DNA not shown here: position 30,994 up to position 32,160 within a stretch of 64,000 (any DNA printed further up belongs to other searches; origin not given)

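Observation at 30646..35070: RimK-like ATP-grasp ligase within a folate one-carbon gene cluster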

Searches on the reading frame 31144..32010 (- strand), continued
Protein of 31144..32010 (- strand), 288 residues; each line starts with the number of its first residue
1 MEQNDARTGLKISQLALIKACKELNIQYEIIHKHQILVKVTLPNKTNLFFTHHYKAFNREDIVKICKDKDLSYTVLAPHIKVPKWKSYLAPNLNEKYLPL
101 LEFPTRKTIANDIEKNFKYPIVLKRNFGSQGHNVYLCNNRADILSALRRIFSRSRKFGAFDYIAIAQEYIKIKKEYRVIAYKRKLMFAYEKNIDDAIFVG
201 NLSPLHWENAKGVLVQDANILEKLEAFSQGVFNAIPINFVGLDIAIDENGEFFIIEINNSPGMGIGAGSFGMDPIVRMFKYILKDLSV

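Call 31: find_encoding_contigs(protein=P0006, flank=6000, max_places=2)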
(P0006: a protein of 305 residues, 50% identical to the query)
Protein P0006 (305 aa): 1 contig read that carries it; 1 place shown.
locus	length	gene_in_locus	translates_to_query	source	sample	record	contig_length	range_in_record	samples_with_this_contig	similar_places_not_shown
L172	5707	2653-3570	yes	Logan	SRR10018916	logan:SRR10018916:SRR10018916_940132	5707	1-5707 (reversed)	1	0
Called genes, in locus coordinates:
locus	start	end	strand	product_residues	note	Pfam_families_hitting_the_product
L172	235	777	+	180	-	-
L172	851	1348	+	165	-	PF03073:TspO_MBR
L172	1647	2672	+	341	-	PF02517:Rce1-like (weak)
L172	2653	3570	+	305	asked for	PF14397:ATPgrasp_ST (faint), PF08443:RimK, PF07478:Dala_Dala_lig_C (faint), PF14398:ATPgrasp_YheCD (weak)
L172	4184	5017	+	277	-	PF00303:Thymidylat_synt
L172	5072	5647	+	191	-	PF00186:DHFR_1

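Call 33: find_encoding_contigs(protein=P0008, flank=6000, max_places=2)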
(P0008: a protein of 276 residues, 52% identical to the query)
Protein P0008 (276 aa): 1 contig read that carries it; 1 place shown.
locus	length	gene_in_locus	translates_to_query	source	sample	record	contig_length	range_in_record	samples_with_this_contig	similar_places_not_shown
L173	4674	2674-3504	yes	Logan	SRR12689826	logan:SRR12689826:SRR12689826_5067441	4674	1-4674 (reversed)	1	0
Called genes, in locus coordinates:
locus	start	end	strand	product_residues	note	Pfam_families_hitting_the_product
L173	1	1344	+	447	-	?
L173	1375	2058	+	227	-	PF16316:DUF4956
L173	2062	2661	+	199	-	PF09359:VTC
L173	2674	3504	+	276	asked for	PF14397:ATPgrasp_ST (faint), PF08443:RimK, PF14398:ATPgrasp_YheCD (faint), PF07478:Dala_Dala_lig_C (faint)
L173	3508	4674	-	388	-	?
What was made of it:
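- L173, the sister of L003, lacks the 5-FCL neighbour (call 33).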

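Call 34: find_encoding_contigs(protein=P0009, flank=6000, max_places=2)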
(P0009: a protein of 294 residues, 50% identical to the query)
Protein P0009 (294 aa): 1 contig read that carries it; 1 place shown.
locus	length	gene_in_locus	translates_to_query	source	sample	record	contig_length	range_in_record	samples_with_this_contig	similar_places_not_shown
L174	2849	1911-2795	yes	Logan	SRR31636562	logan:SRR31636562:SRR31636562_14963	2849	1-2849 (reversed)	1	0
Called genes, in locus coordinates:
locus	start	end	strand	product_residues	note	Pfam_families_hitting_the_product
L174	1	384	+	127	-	?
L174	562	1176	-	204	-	-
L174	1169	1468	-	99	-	-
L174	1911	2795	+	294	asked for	PF08443:RimK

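Call 35: predict_structure(alignment_id=A1)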
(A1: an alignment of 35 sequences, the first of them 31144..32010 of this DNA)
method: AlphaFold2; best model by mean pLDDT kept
length: 288 residues; sequences in the alignment: 35
mean_pLDDT: 93.3   pTM: 0.89
mean pLDDT of the five models: 93.3, 92.8, 92.1, 91.8, 91.2
residues with pLDDT >= 90: 233; 70-90: 48; 50-70: 7; < 50: 0
segments of 3 or more residues with pLDDT < 50: none
pLDDT, mean of each block of 10 residues (from residue 1): 81 94 98 93 96 87 94 98 97 90 97 98 87 89 96 78 95 97 98 91 87 97 98 97 97 95 89 97 96
secondary structure, 60 per line:
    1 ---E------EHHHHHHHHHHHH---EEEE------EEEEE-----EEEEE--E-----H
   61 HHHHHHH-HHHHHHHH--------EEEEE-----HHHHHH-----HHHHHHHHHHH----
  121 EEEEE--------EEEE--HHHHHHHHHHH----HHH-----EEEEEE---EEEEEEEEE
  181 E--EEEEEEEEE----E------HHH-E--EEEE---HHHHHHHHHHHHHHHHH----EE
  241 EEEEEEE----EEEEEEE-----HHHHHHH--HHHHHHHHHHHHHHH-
elements in order: H12-23 E27-30 E37-41 E47-51 H60-67 H69-76 E85-89 H95-100 H106-116 E121-125 E134-137 H140-150 E163-168 E172-181 E184-192 E211-214 H218-234 E239-247 E252-258 H264-270 H273-287
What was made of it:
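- On ATP-grasp superfamily: The AF2 model has pLDDT 93.3 and pTM 0.89 (call 35).
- AF2 pLDDT is 93 (call 35).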

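Call 37: search_protein_representatives(alignment_id=A1)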
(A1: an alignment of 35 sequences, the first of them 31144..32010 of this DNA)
Query: 35 sequences, 278 profile positions. Proteins with E-value up to 0.001 (for the whole library): 4747; up to 1e-10: 1070; up to 1e-30: 246. The best 150 are listed.
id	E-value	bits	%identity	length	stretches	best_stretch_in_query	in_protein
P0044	4.8e-116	403.1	-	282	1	1-276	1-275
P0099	1.0e-108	379.0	-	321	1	3-275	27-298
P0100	4.4e-107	373.7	-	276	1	1-276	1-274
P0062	1.5e-104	365.4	-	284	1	3-275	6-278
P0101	4.9e-104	363.7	-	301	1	2-276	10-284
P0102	8.6e-104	362.9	-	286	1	2-274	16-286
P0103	6.1e-103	360.1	-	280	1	1-276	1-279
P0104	9.9e-102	356.1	-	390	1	1-276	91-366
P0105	4.2e-101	354.1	-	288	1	3-277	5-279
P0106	3.8e-98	344.4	-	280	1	1-276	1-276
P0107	6.3e-98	343.7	-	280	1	1-275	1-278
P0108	6.5e-97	340.3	-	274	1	1-272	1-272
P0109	1.2e-96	339.5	-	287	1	3-271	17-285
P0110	3.4e-96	338.0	-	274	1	1-274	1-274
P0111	4.7e-96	337.5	-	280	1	4-277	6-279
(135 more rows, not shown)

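Call 38: fold_search(model_id=the predicted structure, library=pdb)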
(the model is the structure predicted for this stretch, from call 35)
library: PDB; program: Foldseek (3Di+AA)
matches with E <= 10: 1138; with E <= 0.001: 680
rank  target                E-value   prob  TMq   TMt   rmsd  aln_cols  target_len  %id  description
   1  3vpb_A                1.8e-13  1.00  0.58  0.59   3.8       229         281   20  ArgX from Sulfolobus tokodaii complexed with LysW/Glu/ADP/Mg/Zn/Sulfate (released 2013-02-27)
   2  5k2m_A                3.2e-13  1.00  0.55  0.58   5.2       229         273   18  Bifunctional LysX/ArgX from Thermococcus kodakarensis with LysW-gamma-AAA (released 2016-09-07)
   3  3vpb_B                4.8e-13  1.00  0.58  0.59   3.8       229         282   20  ArgX from Sulfolobus tokodaii complexed with LysW/Glu/ADP/Mg/Zn/Sulfate (released 2013-02-27)
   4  2i87_B                1.2e-12  1.00  0.54  0.46   5.0       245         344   15  Allosteric inhibition of Staphylococcus aureus D-alanine:D-alanine ligase revealed by crystallographic studies (released 2006-10-03)
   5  5k2m_H                1.4e-12  1.00  0.58  0.62   3.6       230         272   19  Bifunctional LysX/ArgX from Thermococcus kodakarensis with LysW-gamma-AAA (released 2016-09-07)
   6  7u9k_B                1.5e-12  1.00  0.56  0.50   4.9       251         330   15  Staphylococcus aureus D-alanine-D-alanine ligase in complex with ATP, D-ala-D-ala, Mg2+ and K+ (released 2023-03-15)
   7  5k2m_D                2.1e-12  1.00  0.56  0.59   4.1       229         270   18  Bifunctional LysX/ArgX from Thermococcus kodakarensis with LysW-gamma-AAA (released 2016-09-07)
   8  3vpd_A                2.1e-12  1.00  0.55  0.57   4.1       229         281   19  LysX from Thermus thermophilus complexed with AMP-PNP (released 2013-02-27)
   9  2i80_B                4.7e-12  1.00  0.54  0.46   5.2       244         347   15  Allosteric inhibition of Staphylococcus aureus D-alanine:D-alanine ligase revealed by crystallographic studies (released 2006-09-26)
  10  7wae_A                5.6e-12  1.00  0.62  0.23   7.1       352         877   14  Trichodesmium erythraeum cyanophycin synthetase 1 (TeCphA1) with ATPgammaS, 4x(beta-Asp-Arg), and aspartate (released 2022-09-07)
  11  7wac_A                5.9e-12  1.00  0.58  0.26   7.5       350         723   14  Trichodesmium erythraeum cyanophycin synthetase 1 (TeCphA1) (released 2022-09-07)
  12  2i80_A                7.5e-12  1.00  0.51  0.43   5.6       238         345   15  Allosteric inhibition of Staphylococcus aureus D-alanine:D-alanine ligase revealed by crystallographic studies (released 2006-09-26)
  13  7u9k_A                1.3e-11  1.00  0.52  0.46   5.4       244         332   14  Staphylococcus aureus D-alanine-D-alanine ligase in complex with ATP, D-ala-D-ala, Mg2+ and K+ (released 2023-03-15)
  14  3vpd_B                2.0e-11  1.00  0.53  0.56   4.0       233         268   18  LysX from Thermus thermophilus complexed with AMP-PNP (released 2013-02-27)
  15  5bpf_D                2.0e-11  1.00  0.51  0.50   4.9       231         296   12  Crystal structure of ADP complexed D-alanine-D-alanine ligase(DDL) from Yersinia pestis (released 2016-03-02)
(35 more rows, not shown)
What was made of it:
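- Closest known: LysX / ArgX. Same: They are also top in Foldseek (call 38).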

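Call 44: search_protein_families(library=ncbifam, proteins=[L026:10209-11603:+, L001:8887-9474:-, L002:8839-9375:+, L003:8836-9405:+, L006:10056-12113:-, L169:7519-8514:+], max_evalue=0.001)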
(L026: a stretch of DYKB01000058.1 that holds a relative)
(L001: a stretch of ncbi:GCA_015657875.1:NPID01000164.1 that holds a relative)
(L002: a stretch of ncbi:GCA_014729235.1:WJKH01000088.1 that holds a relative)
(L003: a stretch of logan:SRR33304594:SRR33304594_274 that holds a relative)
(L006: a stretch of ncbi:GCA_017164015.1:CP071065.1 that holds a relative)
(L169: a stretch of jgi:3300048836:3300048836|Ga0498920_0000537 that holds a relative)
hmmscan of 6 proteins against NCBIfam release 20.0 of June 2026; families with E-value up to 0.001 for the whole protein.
L026:10209-11603:+ (464 aa): 25 families
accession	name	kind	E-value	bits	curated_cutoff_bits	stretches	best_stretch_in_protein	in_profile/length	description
TIGR01499.1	folC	subfamily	1.8e-108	363.5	162.65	1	37-441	1-400/400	bifunctional protein FolC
NF047860.1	Tet-DihydfolSynFolCMyb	equivalog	1.3e-76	258.4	700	1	31-436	40-458/468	bifunctional tetrahydrofolate synthase/dihydrofolate synthase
NF008101.0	PRK10846.1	equivalog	5.4e-66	223.1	360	1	30-437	25-410/422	bifunctional tetrahydrofolate synthase/dihydrofolate synthase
TIGR01085.1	murE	subfamily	3.7e-22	78.9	257.3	2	133-429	137-445/472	UDP-N-acetylmuramyl-tripeptide synthetase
NF001126.0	PRK00139.1-4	equivalog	1e-19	70.5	373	2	240-429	268-456/486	UDP-N-acetylmuramoyl-L-alanyl-D-glutamate--2,6-diaminopimelate ligase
TIGR02068.2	cya_phycin_syn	equivalog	7e-19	67.3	850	1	220-427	635-846/862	cyanophycin synthetase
NF010628.0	PRK14022.1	equivalog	1.3e-18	67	536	1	175-428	203-453/483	UDP-N-acetylmuramoyl-L-alanyl-D-glutamate--L-lysine ligase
NF001124.0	PRK00139.1-2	equivalog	1.3e-17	63.8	476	1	56-429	111-466/500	UDP-N-acetylmuramoyl-L-alanyl-D-glutamate--2,6-diaminopimelate ligase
TIGR01082.1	murC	equivalog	1.9e-15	56.9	335.1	1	172-379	167-386/449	UDP-N-acetylmuramate--L-alanine ligase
NF008896.0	PRK11929.1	equivalog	4.8e-15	54.5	1023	1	247-429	288-472/965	bifunctional UDP-N-acetylmuramoyl-L-alanyl-D-glutamate--2,6-diaminopimelate ligase MurE/UDP-N-acetylmuramoyl-tripeptide--D-alanyl-D-alanine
NF010623.0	PRK14016.1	subfamily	5.2e-15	54.7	877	1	266-427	681-848/871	cyanophycin synthetase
NF053645.1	pMurC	equivalog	3.1e-14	52.6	560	1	241-374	291-425/492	pseudomurein biosynthesis peptide ligase pMurC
NF001130.0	PRK00139.2-4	equivalog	8.7e-13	47.8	715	1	263-429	318-484/516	UDP-N-acetylmuramoyl-L-alanyl-D-glutamate--2,6-diaminopimelate ligase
NF053646.1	pMurD1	equivalog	2.3e-12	46.4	610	1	149-356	162-364/465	pseudomurein biosynthesis peptide ligase pMurD1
NF053648.1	pMurE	equivalog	2.5e-12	46.3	600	1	168-341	185-353/464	pseudomurein biosynthesis peptide ligase pMurE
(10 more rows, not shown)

L001:8887-9474:- (195 aa): 2 families
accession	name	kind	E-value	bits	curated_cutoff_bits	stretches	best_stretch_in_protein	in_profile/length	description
TIGR02727.1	MTHFS_bact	equivalog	5.7e-25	88.3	84.9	1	20-191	22-180/182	5-formyltetrahydrofolate cyclo-ligase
NF007661.0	PRK10333.1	equivalog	1.4e-05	25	343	1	128-191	124-190/198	5-formyltetrahydrofolate cyclo-ligase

L002:8839-9375:+ (178 aa): 2 families
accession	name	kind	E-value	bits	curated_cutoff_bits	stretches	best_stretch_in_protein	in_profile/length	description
TIGR02727.1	MTHFS_bact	equivalog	2.4e-30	105.8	84.9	1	5-177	1-181/182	5-formyltetrahydrofolate cyclo-ligase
NF007661.0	PRK10333.1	equivalog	1.1e-06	28.6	343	1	115-175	126-189/198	5-formyltetrahydrofolate cyclo-ligase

L003:8836-9405:+ (189 aa): 2 families
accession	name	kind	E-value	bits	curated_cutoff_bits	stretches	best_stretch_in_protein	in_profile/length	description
TIGR02727.1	MTHFS_bact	equivalog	9.3e-30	103.9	84.9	1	3-185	1-178/182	5-formyltetrahydrofolate cyclo-ligase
NF007661.0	PRK10333.1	equivalog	9.5e-08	32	343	1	6-171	14-179/198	5-formyltetrahydrofolate cyclo-ligase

L006:10056-12113:- (685 aa): 29 families (the best 25 are shown)
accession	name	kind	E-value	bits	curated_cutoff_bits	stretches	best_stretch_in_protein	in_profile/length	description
NF004610.0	PRK05940.1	equivalog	5.5e-242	803.5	568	1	202-680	3-463/467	anthranilate synthase component I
TIGR01824.1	PabB-clade2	equivalog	5e-132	440.5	408.55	1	314-671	1-354/355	aminodeoxychorismate synthase, component I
TIGR00564.1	trpE_most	equivalog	4.9e-119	398.3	517.7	1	246-676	19-454/455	anthranilate synthase component I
NF006563.0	PRK09070.1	equivalog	1.3e-117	393.2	514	1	293-678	71-446/447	aminodeoxychorismate synthase component I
TIGR01820.1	TrpE-arch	equivalog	5.1e-106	355.6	512.05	1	311-677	96-449/449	anthranilate synthase component I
NF010086.0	PRK13571.1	equivalog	5.4e-104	348.5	693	1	306-682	116-503/510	anthranilate synthase component I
TIGR00553.1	pabB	equivalog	2.2e-92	309.7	328.4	1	316-670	1-327/329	aminodeoxychorismate synthase component I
NF012009.0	PRK15465.1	equivalog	6.4e-84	282.1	622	1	308-677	98-452/453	aminodeoxychorismate synthase component 1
NF010079.0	PRK13564.1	equivalog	2.2e-80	270.9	471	1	318-680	148-515/521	anthranilate synthase component 1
NF010089.0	PRK13574.1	equivalog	3.3e-80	270.1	527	1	241-681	21-419/421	anthranilate synthase component I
NF010087.0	PRK13572.1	equivalog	1.5e-76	257.9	580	1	312-678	86-433/435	anthranilate synthase component I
NF005698.0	PRK07508.1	equivalog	9.3e-73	244.9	452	1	395-671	103-374/383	aminodeoxychorismate synthase component I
TIGR00565.1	trpE_proteo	equivalog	1.2e-68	232.2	494.65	1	318-677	131-494/498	anthranilate synthase component I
NF010082.0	PRK13567.1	equivalog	3.1e-68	230.6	576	1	309-673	94-464/468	anthranilate synthase component I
NF004530.0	PRK05877.1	equivalog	1.8e-63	215.2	383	1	313-674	78-413/425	aminodeoxychorismate synthase component I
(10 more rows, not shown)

L169:7519-8514:+ (331 aa): 3 families
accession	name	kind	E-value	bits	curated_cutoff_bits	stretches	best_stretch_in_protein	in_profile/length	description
TIGR01826.1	CofD_related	subfamily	2.2e-71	240.8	196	1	3-324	1-309/310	uridine diphosphate-N-acetylglucosamine-binding protein YvcK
TIGR04357.1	CofD_rel_GAK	hypoth_equivalog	5.9e-21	75.3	340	2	86-249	134-310/368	GAK system CofD-like protein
TIGR01819.1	F420_cofD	equivalog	4.9e-09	35.6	257.45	1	94-218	103-224/301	2-phospho-L-lactate transferase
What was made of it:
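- Closest known: FolC. Different: The family coexists with FolC in at least one locus (L026, call 44).
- The family lies next to a real FolC in Caldithrix (call 44) and is widespread in cyanobacteria, which make folate.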
